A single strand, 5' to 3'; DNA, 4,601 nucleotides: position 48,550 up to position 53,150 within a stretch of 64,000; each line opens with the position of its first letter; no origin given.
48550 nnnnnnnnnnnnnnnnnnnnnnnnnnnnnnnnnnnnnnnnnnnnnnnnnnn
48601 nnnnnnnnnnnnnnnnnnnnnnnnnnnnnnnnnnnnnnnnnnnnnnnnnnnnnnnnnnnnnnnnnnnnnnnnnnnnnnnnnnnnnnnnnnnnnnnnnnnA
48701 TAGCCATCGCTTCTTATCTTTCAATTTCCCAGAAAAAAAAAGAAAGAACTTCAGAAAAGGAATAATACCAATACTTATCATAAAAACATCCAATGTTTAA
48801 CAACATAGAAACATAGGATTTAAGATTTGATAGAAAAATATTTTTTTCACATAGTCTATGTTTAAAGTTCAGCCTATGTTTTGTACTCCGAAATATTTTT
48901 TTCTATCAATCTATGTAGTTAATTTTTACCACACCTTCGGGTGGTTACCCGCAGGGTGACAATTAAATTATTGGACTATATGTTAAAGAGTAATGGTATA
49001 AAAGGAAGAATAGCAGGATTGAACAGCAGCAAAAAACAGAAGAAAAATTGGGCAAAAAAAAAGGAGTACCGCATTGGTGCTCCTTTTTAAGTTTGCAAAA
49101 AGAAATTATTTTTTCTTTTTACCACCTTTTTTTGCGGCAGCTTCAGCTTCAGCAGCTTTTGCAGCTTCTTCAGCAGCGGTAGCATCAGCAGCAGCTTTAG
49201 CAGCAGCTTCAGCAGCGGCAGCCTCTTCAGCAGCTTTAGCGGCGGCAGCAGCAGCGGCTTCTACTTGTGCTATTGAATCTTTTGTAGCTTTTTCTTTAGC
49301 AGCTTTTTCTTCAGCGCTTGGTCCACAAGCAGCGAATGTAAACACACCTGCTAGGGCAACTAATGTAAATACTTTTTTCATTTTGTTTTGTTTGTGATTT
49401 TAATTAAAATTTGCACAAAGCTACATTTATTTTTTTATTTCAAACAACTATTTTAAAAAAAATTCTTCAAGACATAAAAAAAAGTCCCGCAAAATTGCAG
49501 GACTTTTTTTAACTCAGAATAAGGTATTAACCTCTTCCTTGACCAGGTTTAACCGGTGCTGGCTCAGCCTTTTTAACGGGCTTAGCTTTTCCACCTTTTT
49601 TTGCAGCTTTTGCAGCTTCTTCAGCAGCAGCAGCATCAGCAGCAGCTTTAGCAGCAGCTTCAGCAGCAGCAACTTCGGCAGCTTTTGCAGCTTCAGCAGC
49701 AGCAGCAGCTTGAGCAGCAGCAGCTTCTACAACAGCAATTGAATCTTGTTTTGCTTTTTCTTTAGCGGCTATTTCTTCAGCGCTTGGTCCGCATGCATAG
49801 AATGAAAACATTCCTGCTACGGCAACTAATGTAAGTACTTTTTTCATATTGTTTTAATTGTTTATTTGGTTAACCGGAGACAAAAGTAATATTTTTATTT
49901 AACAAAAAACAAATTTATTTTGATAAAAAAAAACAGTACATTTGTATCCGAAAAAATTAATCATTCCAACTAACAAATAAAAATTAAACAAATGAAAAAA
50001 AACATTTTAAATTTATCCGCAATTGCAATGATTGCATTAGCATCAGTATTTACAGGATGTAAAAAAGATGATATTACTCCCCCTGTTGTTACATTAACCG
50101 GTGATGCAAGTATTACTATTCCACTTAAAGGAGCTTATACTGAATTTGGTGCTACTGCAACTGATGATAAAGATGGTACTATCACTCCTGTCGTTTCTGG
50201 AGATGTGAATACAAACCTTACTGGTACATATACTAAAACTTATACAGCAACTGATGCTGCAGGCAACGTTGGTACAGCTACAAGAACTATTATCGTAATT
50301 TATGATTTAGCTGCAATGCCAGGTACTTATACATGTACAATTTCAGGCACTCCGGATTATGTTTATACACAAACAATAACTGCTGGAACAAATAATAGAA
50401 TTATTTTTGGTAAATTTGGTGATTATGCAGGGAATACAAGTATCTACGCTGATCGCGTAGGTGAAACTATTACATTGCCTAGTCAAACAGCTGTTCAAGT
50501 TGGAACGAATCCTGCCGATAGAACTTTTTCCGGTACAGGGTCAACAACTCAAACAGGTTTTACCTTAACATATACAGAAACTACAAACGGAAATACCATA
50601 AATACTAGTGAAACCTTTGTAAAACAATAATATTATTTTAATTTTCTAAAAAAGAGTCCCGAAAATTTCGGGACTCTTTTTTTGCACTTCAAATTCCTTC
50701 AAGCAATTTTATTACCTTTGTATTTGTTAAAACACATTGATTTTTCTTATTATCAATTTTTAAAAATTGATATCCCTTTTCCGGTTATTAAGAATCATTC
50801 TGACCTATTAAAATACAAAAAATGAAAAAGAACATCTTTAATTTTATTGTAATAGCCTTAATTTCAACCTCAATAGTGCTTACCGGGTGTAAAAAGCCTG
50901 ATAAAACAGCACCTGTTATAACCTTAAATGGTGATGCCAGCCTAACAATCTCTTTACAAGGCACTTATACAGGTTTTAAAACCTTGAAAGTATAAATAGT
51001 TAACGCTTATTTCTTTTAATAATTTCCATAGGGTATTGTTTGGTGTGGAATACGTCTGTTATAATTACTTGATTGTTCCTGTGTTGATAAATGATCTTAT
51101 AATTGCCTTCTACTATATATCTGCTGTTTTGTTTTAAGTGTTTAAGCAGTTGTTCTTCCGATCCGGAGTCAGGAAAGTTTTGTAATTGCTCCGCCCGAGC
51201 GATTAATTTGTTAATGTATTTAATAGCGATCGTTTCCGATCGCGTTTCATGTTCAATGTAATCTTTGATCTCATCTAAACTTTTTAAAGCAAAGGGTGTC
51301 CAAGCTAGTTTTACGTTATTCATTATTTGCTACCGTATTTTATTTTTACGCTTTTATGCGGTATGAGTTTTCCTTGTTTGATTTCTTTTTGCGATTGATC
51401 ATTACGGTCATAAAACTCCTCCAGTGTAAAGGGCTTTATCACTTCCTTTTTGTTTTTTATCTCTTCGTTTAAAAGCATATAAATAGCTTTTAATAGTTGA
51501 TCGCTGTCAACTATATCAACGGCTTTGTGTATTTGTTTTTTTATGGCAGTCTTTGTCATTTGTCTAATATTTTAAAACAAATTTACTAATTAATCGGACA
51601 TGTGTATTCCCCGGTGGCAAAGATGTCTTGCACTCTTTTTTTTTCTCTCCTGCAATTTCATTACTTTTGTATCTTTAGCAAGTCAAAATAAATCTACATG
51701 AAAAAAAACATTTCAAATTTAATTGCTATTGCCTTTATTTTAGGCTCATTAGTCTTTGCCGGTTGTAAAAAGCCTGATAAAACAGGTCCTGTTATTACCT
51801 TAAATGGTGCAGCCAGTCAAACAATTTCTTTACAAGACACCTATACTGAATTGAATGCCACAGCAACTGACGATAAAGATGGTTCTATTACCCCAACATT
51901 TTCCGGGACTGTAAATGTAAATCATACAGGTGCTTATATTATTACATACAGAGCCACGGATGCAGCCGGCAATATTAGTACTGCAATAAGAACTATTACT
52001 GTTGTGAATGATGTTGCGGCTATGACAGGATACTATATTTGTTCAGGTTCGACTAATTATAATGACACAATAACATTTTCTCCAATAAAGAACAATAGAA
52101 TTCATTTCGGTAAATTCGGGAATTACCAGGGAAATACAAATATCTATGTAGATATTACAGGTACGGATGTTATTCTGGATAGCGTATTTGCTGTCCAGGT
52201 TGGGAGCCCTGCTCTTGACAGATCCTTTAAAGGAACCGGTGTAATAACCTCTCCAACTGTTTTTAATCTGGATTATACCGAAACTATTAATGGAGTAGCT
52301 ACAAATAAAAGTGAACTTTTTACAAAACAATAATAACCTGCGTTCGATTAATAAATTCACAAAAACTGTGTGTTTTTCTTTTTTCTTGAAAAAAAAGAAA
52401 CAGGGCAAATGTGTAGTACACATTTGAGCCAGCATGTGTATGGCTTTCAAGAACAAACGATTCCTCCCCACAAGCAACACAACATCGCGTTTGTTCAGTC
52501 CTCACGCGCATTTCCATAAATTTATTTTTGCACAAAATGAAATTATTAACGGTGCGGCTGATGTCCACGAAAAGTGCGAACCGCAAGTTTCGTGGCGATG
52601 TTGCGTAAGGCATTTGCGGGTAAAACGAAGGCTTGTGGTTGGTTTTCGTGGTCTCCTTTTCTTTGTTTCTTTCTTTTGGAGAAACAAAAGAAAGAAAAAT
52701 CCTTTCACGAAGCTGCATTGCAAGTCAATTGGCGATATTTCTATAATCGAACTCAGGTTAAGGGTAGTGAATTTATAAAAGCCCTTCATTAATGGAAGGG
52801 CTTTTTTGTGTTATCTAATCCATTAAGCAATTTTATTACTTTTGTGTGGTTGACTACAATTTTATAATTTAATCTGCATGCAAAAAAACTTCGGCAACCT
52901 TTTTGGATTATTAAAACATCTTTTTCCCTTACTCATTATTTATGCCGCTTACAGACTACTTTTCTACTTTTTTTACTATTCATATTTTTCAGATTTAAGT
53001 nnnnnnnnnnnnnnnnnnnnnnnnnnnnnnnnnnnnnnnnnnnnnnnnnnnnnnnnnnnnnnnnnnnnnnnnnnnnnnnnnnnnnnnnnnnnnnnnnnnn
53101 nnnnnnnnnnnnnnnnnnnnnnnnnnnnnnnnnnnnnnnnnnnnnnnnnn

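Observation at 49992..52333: Three DUF5011 lipoprotein paralogs in tandem, with the middle copy truncated exactly where a RelE/ParE toxin-antitoxin pair sits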

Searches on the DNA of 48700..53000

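Call 27: search_rna_families(source=window, start=48700, end=53000, threshold=evalue, max_evalue=1)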
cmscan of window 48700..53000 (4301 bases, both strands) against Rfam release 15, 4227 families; matches with E-value up to 1: 21.
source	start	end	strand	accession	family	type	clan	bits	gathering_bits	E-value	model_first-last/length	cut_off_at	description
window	49455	49535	-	RF01770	rimP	Cis-reg; leader;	-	30.1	47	0.049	1-102/102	no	Gammaprotebacteria rimP leader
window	50621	50708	-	RF01770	rimP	Cis-reg; leader;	-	29.9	47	0.054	1-102/102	no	Gammaprotebacteria rimP leader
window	49473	49583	-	RF00515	PyrR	Cis-reg;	-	28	54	0.63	1-115/115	no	PyrR binding site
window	49599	49834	-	RF01390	isrG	Gene; sRNA;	-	27.8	100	0.00011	25-254/279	no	isrG Hfq binding RNA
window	52778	52845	-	RF02844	RefA9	Gene; antisense;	-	26.2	49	0.59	1-64/64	no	Enterococcus sRNA A9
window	50648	50703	-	RF02495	ohsC_RNA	Gene; antitoxin;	-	25.5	50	0.99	1-77/77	no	Oppression of Hydrophobic ORF by sRNA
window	49129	49227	+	RF01390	isrG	Gene; sRNA;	-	25.3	100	0.00059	1-279/279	no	isrG Hfq binding RNA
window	52637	52717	+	RF03323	mir-3613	Gene; miRNA;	-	23.8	91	0.098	1-86/86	no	mir-3613 microRNA precursor family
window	49476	49542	-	RF00506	Thr_leader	Cis-reg; leader;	-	23.5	55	0.3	1-118/118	no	Threonine operon leader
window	49625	49727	-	RF04175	mir-1260b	Gene; miRNA;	-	23.2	81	0.32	1-108/108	no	mir-1260b microRNA precursor family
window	49627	49733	-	RF04214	MIR7526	Gene; miRNA;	-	22.7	110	0.31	1-113/113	no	MIR7526 microRNA precursor family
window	49873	49952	-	RF04156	MIR2670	Gene; miRNA;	-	22.5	117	0.12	1-200/200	no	MIR2670 microRNA precursor family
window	49450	49511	+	RF00506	Thr_leader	Cis-reg; leader;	-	22.5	55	0.55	1-118/118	no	Threonine operon leader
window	49626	49719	-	RF03859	mir-6132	Gene; miRNA;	-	22.2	112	0.17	1-94/94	no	mir-6132 microRNA precursor family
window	49054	49088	-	RF04343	Plastid-psbA-2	Cis-reg;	CL00153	21.9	55.8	0.92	1-60/60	no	Plastid-psbA-2 3UTR RNA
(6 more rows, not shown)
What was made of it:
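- Tried and rejected: Nothing reached a gathering score (call 27).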

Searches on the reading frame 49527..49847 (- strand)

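Call 4: search_protein_families(library=pfam, proteins=[window:49527-49847:-], max_evalue=0.01)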
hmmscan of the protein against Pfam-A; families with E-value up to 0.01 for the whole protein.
window:49527-49847:- (106 aa): 0 families

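Call 32: search_protein_families(library=ncbifam, proteins=[window:49530-49847:-], max_evalue=0.1)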
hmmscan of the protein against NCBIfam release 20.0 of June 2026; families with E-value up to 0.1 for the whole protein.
window:49530-49847:- (106 aa): 5 families
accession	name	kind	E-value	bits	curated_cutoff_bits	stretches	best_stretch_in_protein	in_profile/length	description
NF050142.1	PG1828_fam_lipo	equivalog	0.00012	22.8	50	1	1-51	1-52/59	PG1828 family lipoprotein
NF011093.0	PRK14520.1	equivalog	0.0069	16.3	165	1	3-84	69-150/156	30S ribosomal protein S16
NF041620.1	MXAN_5187_fam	hypoth_equivalog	0.0098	15.6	200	1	4-100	313-409/601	MXAN_5187 family protein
NF002356.0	PRK01318.2-3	equivalog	0.054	11.9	460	1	8-76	14-80/627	membrane protein insertase YidC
NF002359.0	PRK01318.2-6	equivalog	0.077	11.3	600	1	7-73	16-85/624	membrane protein insertase YidC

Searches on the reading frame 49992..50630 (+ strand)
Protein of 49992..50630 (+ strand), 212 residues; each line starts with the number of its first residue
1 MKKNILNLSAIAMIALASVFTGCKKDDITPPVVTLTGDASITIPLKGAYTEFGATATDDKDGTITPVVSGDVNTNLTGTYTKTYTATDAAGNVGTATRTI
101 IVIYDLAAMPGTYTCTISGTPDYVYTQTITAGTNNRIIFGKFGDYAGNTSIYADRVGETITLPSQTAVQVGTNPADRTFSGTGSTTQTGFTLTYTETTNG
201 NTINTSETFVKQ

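Call 4: search_protein_families(library=pfam, proteins=[window:49992-50630:+], max_evalue=0.01)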
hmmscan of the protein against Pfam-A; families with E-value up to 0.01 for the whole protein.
window:49992-50630:+ (212 aa): 2 families
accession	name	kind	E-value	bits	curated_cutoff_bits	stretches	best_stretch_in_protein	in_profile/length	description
PF16403.11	Bact_surface_Ig-like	-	1.5e-16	60.6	27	1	34-102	2-71/71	Bacterial surface protein, Ig-like domain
PF23237.1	HYR_4C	-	0.0069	17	27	1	54-101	23-72/73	HYR-like domain with 4 cysteines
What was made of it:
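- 49992..50630 (+): Paralog A: intact DUF5011 lipoprotein gene (212 aa), with a TAnnTTTG promoter box at 49937-49944. PF16403 E=1.5e-16 (call 4).
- Checked: A, 49992-50630, 212 aa: PF16403 (DUF5011, now named Bact_surface_Ig-like), E=1.5e-16 (call 4).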

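Call 32: search_protein_families(library=ncbifam, proteins=[window:49992-50627:+], max_evalue=0.1)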
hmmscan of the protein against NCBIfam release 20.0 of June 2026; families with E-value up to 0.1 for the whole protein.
window:49992-50627:+ (212 aa): 1 family
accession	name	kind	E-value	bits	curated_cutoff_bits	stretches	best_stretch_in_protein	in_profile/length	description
NF047446.1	barrel_OmpL47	domain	0.015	15.7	40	1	62-101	28-66/68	OmpL47-type beta-barrel domain-containing protein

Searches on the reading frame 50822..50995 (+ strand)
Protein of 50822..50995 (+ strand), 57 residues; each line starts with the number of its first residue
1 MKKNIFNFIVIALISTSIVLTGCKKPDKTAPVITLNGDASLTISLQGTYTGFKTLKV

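Call 4: search_protein_families(library=pfam, proteins=[window:50822-50995:+], max_evalue=0.01)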
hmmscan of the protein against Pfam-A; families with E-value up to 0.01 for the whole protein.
window:50822-50995:+ (57 aa): 0 families

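Call 56: find_homologous_proteins(query=window:50822-50971:+, max_evalue=0.00001)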
Query seq(50 aa) (50 aa): 2 proteins with E <= 0.00001 among 2 candidates.
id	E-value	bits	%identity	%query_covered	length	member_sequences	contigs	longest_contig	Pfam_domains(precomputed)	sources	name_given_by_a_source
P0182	1.0e-23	98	100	100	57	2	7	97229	-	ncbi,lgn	-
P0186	5.7e-23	96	98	100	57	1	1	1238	-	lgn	-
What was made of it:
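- Tried and rejected: A direct search with B's 50 residues returned only the stump itself and a 98% identical variant that is also 57 aa. That search collected just two candidates, so it is a weak test (call 56).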
